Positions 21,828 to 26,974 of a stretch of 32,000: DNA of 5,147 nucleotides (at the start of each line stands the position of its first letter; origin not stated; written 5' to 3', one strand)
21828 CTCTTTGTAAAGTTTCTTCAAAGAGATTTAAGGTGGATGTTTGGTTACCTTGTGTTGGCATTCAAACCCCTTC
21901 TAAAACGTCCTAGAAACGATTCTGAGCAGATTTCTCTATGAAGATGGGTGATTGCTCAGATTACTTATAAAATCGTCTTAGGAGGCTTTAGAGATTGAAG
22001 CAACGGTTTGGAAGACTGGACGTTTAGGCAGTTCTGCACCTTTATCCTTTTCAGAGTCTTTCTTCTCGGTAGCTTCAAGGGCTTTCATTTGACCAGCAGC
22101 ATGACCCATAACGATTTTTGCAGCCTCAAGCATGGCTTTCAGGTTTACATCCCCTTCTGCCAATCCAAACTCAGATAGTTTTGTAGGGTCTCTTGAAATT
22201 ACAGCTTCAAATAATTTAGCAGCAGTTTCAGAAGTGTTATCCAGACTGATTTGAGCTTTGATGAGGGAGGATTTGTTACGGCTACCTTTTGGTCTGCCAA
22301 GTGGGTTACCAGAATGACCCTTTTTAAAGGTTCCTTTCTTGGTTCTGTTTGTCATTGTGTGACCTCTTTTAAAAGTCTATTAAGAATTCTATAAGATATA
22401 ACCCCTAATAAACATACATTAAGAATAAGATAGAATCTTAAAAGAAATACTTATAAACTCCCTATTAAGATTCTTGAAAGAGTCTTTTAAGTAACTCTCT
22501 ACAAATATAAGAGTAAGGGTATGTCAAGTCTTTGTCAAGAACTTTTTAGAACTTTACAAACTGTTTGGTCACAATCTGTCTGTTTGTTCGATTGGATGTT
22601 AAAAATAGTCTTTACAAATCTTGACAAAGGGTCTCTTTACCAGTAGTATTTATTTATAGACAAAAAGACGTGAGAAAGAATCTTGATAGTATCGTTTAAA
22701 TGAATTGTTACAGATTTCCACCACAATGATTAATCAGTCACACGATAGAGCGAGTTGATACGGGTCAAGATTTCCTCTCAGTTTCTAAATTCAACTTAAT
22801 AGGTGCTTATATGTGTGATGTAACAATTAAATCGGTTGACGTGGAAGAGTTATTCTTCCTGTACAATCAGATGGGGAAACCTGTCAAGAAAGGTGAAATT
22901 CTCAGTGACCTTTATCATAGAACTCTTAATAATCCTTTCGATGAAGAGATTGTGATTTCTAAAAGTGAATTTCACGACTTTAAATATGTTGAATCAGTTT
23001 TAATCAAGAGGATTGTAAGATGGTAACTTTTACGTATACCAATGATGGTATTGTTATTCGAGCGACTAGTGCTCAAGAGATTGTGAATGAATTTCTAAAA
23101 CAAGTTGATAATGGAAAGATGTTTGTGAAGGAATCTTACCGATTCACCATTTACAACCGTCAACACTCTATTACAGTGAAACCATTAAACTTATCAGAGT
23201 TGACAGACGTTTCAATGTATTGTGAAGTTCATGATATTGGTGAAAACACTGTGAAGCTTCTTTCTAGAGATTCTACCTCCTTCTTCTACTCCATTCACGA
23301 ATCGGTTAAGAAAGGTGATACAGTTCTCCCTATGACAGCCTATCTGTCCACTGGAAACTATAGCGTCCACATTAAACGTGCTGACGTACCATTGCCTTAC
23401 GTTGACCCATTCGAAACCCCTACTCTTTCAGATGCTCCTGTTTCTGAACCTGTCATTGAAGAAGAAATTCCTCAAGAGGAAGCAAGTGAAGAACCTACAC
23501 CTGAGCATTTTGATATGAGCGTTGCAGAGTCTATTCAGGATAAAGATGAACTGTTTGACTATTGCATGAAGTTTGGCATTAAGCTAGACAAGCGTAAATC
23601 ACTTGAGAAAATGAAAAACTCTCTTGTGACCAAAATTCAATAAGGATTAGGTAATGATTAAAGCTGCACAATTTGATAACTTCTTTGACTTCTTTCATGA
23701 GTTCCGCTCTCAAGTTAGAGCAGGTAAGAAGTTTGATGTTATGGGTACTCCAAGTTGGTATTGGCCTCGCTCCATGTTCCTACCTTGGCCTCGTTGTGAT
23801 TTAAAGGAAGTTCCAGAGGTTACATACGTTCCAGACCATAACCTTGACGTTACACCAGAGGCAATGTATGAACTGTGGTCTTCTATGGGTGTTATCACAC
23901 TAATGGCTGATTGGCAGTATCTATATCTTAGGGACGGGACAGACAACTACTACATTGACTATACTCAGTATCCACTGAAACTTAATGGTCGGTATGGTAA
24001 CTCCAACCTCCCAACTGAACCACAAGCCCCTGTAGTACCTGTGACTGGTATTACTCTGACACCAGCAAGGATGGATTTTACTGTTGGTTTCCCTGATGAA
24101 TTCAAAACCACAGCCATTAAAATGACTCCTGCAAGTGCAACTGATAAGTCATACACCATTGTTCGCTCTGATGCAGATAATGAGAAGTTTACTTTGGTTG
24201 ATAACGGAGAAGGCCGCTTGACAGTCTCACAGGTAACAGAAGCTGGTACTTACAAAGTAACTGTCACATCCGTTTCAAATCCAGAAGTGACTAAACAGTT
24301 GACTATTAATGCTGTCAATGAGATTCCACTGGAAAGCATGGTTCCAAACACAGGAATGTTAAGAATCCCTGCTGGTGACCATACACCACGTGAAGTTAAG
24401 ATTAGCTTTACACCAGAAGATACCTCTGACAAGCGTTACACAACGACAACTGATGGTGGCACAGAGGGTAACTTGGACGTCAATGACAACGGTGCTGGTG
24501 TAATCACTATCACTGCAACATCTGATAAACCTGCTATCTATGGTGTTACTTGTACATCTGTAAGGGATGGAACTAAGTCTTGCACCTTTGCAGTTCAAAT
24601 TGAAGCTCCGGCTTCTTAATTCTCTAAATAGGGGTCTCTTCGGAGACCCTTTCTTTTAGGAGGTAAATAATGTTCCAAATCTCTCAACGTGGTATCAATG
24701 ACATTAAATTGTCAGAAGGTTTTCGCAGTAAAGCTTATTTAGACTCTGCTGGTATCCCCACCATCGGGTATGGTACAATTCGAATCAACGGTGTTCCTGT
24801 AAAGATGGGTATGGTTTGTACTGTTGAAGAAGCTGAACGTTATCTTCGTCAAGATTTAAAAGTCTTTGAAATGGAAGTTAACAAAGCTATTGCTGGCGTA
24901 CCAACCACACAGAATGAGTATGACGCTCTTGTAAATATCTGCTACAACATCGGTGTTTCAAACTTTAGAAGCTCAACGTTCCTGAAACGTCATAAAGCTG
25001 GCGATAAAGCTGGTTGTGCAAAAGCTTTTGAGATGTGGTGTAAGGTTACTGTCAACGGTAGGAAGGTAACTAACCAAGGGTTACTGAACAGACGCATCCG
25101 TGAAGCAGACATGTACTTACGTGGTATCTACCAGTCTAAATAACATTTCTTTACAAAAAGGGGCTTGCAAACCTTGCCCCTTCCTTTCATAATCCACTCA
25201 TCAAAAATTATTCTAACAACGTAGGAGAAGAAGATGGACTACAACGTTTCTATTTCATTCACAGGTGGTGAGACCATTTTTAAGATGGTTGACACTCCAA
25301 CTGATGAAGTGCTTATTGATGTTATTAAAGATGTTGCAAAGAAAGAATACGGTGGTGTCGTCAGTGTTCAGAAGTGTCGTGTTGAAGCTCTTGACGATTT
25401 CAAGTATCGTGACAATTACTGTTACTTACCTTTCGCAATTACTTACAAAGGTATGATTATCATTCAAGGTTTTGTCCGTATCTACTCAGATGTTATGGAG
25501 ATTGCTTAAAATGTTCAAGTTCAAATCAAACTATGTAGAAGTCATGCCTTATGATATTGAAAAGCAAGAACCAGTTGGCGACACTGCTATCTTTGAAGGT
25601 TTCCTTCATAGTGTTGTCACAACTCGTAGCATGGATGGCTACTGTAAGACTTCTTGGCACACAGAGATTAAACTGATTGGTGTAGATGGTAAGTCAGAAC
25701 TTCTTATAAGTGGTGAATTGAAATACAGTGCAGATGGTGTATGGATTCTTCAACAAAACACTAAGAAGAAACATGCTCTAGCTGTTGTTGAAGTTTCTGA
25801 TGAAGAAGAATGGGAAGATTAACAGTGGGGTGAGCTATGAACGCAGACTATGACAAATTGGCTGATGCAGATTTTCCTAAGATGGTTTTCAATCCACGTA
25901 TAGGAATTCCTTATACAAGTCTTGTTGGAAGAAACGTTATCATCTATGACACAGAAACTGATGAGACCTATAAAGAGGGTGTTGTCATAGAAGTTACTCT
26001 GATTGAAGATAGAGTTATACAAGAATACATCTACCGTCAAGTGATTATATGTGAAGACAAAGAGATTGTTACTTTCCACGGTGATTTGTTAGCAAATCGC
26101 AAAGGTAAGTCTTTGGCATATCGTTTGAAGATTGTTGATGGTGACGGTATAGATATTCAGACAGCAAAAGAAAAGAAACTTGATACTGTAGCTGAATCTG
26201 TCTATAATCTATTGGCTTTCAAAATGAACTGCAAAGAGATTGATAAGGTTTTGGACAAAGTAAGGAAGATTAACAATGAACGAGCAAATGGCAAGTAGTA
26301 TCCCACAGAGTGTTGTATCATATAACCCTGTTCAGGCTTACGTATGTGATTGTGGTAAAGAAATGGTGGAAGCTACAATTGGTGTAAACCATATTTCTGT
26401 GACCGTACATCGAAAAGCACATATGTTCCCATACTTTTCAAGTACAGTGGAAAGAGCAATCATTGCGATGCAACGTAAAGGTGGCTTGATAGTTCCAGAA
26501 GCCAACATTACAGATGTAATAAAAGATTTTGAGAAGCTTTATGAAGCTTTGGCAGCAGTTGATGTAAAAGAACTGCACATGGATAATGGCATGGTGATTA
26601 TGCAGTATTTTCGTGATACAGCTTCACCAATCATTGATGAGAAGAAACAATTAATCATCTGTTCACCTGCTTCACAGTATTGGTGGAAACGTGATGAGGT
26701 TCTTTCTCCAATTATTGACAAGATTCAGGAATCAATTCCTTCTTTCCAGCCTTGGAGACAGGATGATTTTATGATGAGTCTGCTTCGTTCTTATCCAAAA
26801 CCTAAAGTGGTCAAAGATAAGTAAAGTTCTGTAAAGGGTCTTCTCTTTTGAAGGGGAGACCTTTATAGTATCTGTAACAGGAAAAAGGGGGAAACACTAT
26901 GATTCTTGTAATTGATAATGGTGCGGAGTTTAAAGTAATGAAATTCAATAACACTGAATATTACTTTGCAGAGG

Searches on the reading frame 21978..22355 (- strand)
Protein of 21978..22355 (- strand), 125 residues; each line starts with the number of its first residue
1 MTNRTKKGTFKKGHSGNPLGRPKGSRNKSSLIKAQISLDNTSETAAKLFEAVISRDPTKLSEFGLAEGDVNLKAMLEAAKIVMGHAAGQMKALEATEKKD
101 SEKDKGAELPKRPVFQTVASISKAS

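Call 32: search_protein_families(library=pfam, proteins=[window:21978-22355:-], max_evalue=0.01)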
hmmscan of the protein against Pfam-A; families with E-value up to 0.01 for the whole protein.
window:21978-22355:- (125 aa): 1 family
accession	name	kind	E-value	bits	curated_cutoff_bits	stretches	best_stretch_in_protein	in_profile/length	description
PF18932.5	DUF5681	-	1.8e-09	38.5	27.5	1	6-54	1-51/77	Family of unknown function (DUF5681)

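Call 33: search_protein_families(library=phrogs, proteins=[window:21978-22355:-], max_evalue=0.001)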
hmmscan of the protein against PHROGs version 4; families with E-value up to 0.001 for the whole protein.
window:21978-22355:- (125 aa): 2 families
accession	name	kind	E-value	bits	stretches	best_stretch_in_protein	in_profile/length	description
phrog_4114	-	unknown function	7.4e-50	169.1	1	1-123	1-123/123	-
phrog_26239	-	unknown function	2.6e-06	28.8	1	6-36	17-47/146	-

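Call 58: search_solved_structures(query=window:21978-22355:-, max_evalue=1)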
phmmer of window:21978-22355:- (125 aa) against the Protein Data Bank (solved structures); distinct sequences matched with E-value up to 1: 1.
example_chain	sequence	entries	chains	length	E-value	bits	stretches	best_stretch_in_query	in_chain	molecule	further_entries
8up5_P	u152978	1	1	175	0.75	13.5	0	16-89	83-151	KEOPS complex subunit Pcc1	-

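Call 63: predict_structure(protein=window:21978-22355:-)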
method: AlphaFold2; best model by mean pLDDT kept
length: 125 residues; sequences in the alignment: 1
mean_pLDDT: 61.5   pTM: 0.31
mean pLDDT of the five models: 61.5, 59.3, 57.8, 57.5, 57.3
residues with pLDDT >= 90: 0; 70-90: 25; 50-70: 89; < 50: 11
segments of 3 or more residues with pLDDT < 50: 31-38
pLDDT, mean of each block of 10 residues (from residue 1): 57 58 54 49 73 76 67 68 66 57 58 61 53
secondary structure, 60 per line:
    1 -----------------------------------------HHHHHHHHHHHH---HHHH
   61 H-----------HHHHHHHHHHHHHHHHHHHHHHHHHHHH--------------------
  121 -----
elements in order: H42-53 H57-61 H73-100

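Call 78: find_homologous_proteins(query=window:21978-22355:-, max_evalue=0.001)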
Query window:21978-22355:- (125 aa): 32 proteins with E <= 0.001 among 95 candidates.
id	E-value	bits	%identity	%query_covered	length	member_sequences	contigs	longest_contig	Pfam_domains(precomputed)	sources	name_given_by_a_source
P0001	3.0e-70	251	99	100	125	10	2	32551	PF18932.6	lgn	-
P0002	8.1e-61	221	87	100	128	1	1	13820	PF18932.6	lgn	-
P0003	2.8e-42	161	69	95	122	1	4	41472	PF18932.6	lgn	-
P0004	2.5e-40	155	62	98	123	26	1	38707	PF18932.6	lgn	-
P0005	4.4e-40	154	61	98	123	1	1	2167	PF18932.6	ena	-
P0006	6.5e-39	151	60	98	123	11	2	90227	PF18932.6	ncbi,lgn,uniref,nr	ncbi:hypothetical protein KPS64_gp90 [Shigella phage KPS64]|uniref:DUF5681 domain-containing protein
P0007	1.7e-38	149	60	98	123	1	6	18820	PF18932.6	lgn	-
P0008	1.9e-38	149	60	98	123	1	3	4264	PF18932.6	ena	-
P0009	2.9e-38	148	58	98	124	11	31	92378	PF18932.6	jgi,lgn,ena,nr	jgi:hypothetical protein|nr:MAG TPA: hypothetical protein [Caudoviricetes sp.]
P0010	3.0e-38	148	59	98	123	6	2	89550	PF18932.6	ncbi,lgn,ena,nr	ncbi:hypothetical protein ZHEEYJVH_CDS0024 [Shigella phage Tf]|nr:hypothetical protein ZHEEYJVH_CDS0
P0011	1.3e-37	146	58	98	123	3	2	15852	PF18932.6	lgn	-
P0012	1.4e-37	146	59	98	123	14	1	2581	PF18932.6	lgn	-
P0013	1.6e-37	146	59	98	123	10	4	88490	PF18932.6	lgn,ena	-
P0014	2.1e-37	146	58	98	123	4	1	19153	PF18932.6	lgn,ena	-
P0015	3.1e-37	145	59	98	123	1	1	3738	PF18932.6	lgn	-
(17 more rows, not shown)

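Call 89: predict_structure(alignment_id=A3)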
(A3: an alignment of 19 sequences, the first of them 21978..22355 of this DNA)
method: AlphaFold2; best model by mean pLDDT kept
length: 125 residues; sequences in the alignment: 19
mean_pLDDT: 67.9   pTM: 0.39
mean pLDDT of the five models: 67.9, 67.1, 66.4, 64.0, 60.4
residues with pLDDT >= 90: 0; 70-90: 60; 50-70: 53; < 50: 12
segments of 3 or more residues with pLDDT < 50: 100-108, 123-125
pLDDT, mean of each block of 10 residues (from residue 1): 62 61 67 82 84 83 80 76 66 52 45 67 49
secondary structure, 60 per line:
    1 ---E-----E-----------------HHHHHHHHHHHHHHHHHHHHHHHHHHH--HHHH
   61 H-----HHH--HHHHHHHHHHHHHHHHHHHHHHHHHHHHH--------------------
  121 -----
elements in order: H28-54 H57-61 H72-100

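Call 113: fold_search(model_id=the predicted structure, library=pdb)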
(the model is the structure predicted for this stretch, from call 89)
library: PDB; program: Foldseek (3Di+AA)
matches with E <= 10: 4; with E <= 0.001: 0
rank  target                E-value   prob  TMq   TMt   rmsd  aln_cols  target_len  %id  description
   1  9tvu_Q                5.9e+00  0.08  0.21  0.23   8.3        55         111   18  Structure of the Chlamydomonas reinhardtii chlororibosome (released 2026-02-18)
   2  5x3x_Q                7.7e+00  0.06  0.29  0.17  15.9        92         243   16  2.8A resolution structure of a cobalt energy-coupling factor transporter-CbiMQO (released 2017-04-05)
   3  3fpp_A                8.8e+00  0.07  0.26  0.14   9.2        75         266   19  Crystal structure of E.coli MacA (released 2009-04-28)
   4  4abm_D                9.4e+00  0.06  0.26  0.40   9.2        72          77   17  Crystal Structure of CHMP4B hairpin (released 2012-05-09)

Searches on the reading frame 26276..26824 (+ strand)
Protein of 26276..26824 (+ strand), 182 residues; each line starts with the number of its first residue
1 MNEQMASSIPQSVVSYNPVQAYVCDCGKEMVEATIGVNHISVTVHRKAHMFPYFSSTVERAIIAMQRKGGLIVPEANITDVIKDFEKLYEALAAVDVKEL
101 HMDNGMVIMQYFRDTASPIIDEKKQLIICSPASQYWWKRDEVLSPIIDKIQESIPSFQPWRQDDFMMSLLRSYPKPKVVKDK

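Call 32: search_protein_families(library=pfam, proteins=[window:26276-26824:+], max_evalue=0.01)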
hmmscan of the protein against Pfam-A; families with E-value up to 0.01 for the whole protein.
window:26276-26824:+ (182 aa): 0 families

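Call 33: search_protein_families(library=phrogs, proteins=[window:26276-26824:+], max_evalue=0.001)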
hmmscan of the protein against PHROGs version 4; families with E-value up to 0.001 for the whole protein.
window:26276-26824:+ (182 aa): 1 family
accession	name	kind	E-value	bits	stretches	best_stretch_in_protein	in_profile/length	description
phrog_4109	-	unknown function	2.8e-26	93.4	1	24-172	32-178/193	-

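Call 42: search_dna_similar(query=window:26276-26824:+, collection=phages, mode=protein, max_rows=60, rows=spread)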
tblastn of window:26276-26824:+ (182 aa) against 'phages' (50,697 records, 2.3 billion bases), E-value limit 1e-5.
Records with a match: 285; places in all: 288; records where one place covers at least 80% of the query: 17.
Best place of each record, by identity: 80-90% 2; <60% 283.
By first word of the organism name: Escherichia 116; Salmonella 76; Erwinia 29; Shigella 21; Felixounavirus 14; Citrobacter 11; Enterobacteria 9; Hafnia 3; Phage 3; Yersinia 1; and 2 more.
By host as written in the record: Escherichia coli 34; - 33; Escherichia coli K-12 MG1655 19; Erwinia amylovora 11; Shigella flexneri 10; Escherichia coli O157:H7 10; Citrobacter freundii 8; Salmonella enterica 7; and 87 more.
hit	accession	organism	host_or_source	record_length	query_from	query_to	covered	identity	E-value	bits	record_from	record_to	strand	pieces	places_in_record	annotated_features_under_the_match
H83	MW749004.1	Hafnia phage vB_HpaM_Zyzzx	Hafnia paralvei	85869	1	182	100%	85.7%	4e-106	338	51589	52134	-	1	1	hypothetical protein (x2)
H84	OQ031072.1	Shigella phage SFPB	Shigella flexneri KCTC 22192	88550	29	169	77%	27.8%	4e-11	66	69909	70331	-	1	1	hypothetical protein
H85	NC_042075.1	Shigella phage Sf14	Shigella flexneri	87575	29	169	77%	27.8%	6e-11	66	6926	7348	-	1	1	hypothetical protein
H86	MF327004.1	Shigella phage Sf17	Shigella boydii; Shigella flexneri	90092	29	169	77%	27.8%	6e-11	66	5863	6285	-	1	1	hypothetical protein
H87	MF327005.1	Shigella phage Sf19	Shigella flexneri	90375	29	169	77%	27.8%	2e-10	65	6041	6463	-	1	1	hypothetical protein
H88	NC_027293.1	Citrobacter phage Moogle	Citrobacter freundii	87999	29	169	77%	27.7%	7e-10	62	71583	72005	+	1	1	hypothetical protein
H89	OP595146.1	Escherichia phage vB_EcoM_DE17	Escherichia coli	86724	29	169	77%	27.1%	8e-11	66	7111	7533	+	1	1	hypothetical protein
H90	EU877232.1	Escherichia phage wV8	Escherichia coli O157:H7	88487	29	169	77%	27.1%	8e-11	66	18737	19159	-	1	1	35: hypothetical protein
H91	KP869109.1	Escherichia coli O157 typing phage 11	Escherichia coli O157:H7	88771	29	169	77%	27.1%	8e-11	66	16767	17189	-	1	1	hypothetical protein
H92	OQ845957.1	Escherichia phage pEC-M719-6WT.1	Escherichia coli M719-6WT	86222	29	166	76%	27.7%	5e-12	69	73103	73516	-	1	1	hypothetical protein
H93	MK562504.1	Enterobacteria phage CHB7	Escherichia coli; Shigella sonnei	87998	34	169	75%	28.1%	4e-12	69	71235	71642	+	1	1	hypothetical protein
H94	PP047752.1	Escherichia phage KEP2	Escherichia coli ATCC 35150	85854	29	169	77%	26.4%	3e-10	64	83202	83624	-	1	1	record has no annotation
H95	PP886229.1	Escherichia phage vB_EcoM_E9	Escherichia coli O157:H7 (ATCC 43888)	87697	29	169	77%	26.4%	3e-10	64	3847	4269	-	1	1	hypothetical protein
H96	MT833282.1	Escherichia coli phage vB_EcoM_Shy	Escherichia coli NCTC 12900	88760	29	169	77%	26.4%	3e-10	64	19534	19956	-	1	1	hypothetical protein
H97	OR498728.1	Escherichia phage ZX4221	Escherichia coli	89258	29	169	77%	26.4%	4e-10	63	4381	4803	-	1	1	hypothetical protein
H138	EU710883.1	Erwinia phage phiEa21-4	Erwinia amylovora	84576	39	177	76%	25.0%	3e-12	69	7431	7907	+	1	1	11: conserved hypothetical protein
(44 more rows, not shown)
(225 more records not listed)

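Call 43: get_annotated_region(hit=H88, flank=7000)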
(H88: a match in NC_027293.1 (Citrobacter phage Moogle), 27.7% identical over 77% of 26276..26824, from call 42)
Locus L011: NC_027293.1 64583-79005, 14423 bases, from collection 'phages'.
description: Citrobacter phage Moogle, complete genome.
organism: Citrobacter phage Moogle (NCBI taxid 1540094)
taxonomy: Viruses; Duplodnaviria; Heunggongvirae; Uroviricota; Caudoviricetes; Ounavirinae; Mooglevirus; Mooglevirus moogle
host: Citrobacter freundii; source: -; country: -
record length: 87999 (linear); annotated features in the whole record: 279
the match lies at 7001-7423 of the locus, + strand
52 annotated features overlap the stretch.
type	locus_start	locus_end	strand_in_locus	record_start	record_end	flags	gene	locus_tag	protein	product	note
tRNA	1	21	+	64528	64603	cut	-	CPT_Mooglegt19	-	tRNA-Asn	-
tRNA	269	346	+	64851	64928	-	-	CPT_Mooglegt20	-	tRNA-Glu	-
tRNA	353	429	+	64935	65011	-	-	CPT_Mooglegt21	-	tRNA-Pro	-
CDS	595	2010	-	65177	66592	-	-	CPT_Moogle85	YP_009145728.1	RNA-binding protein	-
regulatory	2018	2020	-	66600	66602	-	-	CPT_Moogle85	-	ribosome_binding_site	-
CDS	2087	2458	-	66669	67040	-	-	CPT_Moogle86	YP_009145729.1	hypothetical protein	-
regulatory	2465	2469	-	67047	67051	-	-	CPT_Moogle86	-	ribosome_binding_site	-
regulatory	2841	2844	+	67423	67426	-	-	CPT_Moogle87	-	ribosome_binding_site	-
CDS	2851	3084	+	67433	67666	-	-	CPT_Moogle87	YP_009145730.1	hypothetical protein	-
regulatory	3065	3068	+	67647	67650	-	-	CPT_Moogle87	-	ribosome_binding_site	-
CDS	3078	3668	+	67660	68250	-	-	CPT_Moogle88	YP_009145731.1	hypothetical protein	-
regulatory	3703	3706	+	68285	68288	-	-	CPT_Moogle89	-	ribosome_binding_site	-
CDS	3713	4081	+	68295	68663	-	-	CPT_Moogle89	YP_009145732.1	hypothetical protein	-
regulatory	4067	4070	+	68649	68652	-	-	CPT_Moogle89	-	ribosome_binding_site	-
CDS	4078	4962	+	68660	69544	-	-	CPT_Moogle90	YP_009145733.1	tail protein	-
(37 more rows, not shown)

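Call 44: get_annotated_region(hit=H138, flank=7000)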
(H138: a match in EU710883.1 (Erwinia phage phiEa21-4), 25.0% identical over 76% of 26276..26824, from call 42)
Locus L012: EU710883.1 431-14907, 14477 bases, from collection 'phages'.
description: Erwinia phage phiEa21-4, complete genome.
organism: Erwinia phage phiEa21-4 (NCBI taxid 557393)
taxonomy: Viruses; Duplodnaviria; Heunggongvirae; Uroviricota; Caudoviricetes; Ounavirinae; Kolesnikvirus; Kolesnikvirus Ea214
host: Erwinia amylovora; source: -; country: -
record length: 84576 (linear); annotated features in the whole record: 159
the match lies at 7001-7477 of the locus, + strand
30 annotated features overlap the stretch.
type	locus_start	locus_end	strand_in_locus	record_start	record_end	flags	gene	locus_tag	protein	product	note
CDS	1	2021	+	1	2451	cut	rIIA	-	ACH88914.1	RIIA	protector from prophage-induced early lysis; membrane integrity protector; similar to Bacteriophage Felix 01 putative ...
CDS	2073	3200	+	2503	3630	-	rIIB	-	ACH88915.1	RIIB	protector from prophage-induced early lysis; similar to Bacteriophage Felix 01 putative RIIB in NP_944778.1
CDS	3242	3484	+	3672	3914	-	3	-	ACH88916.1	hypothetical phage protein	-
regulatory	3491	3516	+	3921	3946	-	-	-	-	terminator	-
CDS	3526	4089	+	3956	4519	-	4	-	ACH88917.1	T4 NrdA.1-like protein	similar to Vibrio phage KVP40 conserved hypothetical protein in NP_899361.1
CDS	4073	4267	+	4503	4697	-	5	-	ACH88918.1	hypothetical phage protein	-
CDS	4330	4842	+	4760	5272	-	6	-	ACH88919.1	Vs.1 conserved hypothetical protein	similar to Bacteriophage Aeh1 conserved hypothetical protein Vs.1 in NP_944162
CDS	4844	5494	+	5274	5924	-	7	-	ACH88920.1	putative PseT polynucleotide 5'-kinase/3'-phosphatase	similar to Enterobacteria phage RB69 PseT polynucleotide 5'-kinase/3'-phosphatase in NP_861919.1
CDS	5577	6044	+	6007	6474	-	8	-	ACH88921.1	conserved hypothetical phage protein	similar to Enterobacteria phage Felix 01 phage hypothetical protein in NP_944787.1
regulatory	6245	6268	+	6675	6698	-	-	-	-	terminator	-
CDS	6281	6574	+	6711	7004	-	9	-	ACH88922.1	hypothetical phage protein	-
CDS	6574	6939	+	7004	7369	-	10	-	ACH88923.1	conserved hypothetical protein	similar to Bacteriophage Felix 01 unknown protein in NP_944838.1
CDS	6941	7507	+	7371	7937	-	11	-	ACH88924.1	conserved hypothetical protein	similar to Bacteriophage Felix 01 unknown protein in NP_944836.1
regulatory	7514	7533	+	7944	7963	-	-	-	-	terminator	-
CDS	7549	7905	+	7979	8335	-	12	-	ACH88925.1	conserved hypothetical protein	similar to Bacteriophage Felix 01 unknown protein in NP_944790.1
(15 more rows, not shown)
